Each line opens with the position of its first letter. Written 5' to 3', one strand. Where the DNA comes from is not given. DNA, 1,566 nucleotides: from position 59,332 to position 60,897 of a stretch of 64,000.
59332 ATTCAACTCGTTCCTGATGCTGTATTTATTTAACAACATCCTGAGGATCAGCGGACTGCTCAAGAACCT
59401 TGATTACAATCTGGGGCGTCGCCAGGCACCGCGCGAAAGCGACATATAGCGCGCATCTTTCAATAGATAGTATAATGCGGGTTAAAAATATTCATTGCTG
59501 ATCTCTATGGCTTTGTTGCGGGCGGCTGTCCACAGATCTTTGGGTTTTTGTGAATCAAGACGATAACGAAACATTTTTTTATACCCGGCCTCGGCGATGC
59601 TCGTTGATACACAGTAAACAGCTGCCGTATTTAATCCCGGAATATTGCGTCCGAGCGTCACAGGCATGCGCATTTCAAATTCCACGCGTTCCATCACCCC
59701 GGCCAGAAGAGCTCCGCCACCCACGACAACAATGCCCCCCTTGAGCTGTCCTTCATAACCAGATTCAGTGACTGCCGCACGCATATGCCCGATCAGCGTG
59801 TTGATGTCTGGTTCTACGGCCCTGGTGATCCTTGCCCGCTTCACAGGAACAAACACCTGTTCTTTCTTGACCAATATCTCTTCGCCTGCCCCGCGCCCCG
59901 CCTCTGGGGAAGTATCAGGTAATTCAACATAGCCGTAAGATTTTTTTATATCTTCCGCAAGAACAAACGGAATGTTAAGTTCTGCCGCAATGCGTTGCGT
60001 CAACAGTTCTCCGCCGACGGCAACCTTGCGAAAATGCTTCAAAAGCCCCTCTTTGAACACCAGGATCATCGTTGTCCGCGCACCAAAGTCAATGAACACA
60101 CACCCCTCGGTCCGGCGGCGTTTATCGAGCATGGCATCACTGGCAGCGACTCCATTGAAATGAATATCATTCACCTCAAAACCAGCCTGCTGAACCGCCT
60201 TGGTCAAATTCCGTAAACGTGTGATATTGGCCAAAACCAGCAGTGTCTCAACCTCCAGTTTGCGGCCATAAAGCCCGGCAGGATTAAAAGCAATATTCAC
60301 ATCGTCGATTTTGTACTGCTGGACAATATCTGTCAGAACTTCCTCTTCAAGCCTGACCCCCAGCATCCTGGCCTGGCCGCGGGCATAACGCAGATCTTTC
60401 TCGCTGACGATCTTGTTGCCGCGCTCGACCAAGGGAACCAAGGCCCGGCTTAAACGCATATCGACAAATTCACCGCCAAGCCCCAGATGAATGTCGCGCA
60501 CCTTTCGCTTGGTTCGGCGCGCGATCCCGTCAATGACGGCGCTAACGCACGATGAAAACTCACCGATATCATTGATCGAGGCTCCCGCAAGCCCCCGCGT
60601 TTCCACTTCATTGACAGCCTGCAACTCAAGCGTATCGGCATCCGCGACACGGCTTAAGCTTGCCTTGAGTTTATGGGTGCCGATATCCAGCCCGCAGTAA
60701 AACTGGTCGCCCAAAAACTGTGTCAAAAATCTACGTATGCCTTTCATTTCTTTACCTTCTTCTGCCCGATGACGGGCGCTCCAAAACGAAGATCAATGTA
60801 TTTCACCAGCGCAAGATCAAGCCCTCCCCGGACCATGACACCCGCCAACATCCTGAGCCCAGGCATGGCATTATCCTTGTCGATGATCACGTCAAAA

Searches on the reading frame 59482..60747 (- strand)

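Call 72: search_protein_families(library=pfam, proteins=[window:59482-60747:-], max_evalue=0.0001)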
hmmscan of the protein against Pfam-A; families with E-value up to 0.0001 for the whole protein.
window:59482-60747:- (421 aa): 5 families
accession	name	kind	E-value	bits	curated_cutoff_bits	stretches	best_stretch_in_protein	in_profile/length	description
PF14450.12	FtsA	-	7.3e-16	59.1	31.8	1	217-368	1-112/127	Cell division protein FtsA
PF02491.25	SHS2_FTSA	-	1.9e-09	38.2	25.4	1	108-171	14-78/79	SHS2 domain inserted in FTSA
PF06723.19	MreB_Mbl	-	2.4e-08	33.7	27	1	201-367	133-305/327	MreB/Mbl protein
PF11104.14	PilM_2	-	2.6e-08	33.6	27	1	143-271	100-237/340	Type IV pilus assembly protein PilM;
PF00022.25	Actin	-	4.2e-07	29.3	27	0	315-360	303-350/410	Actin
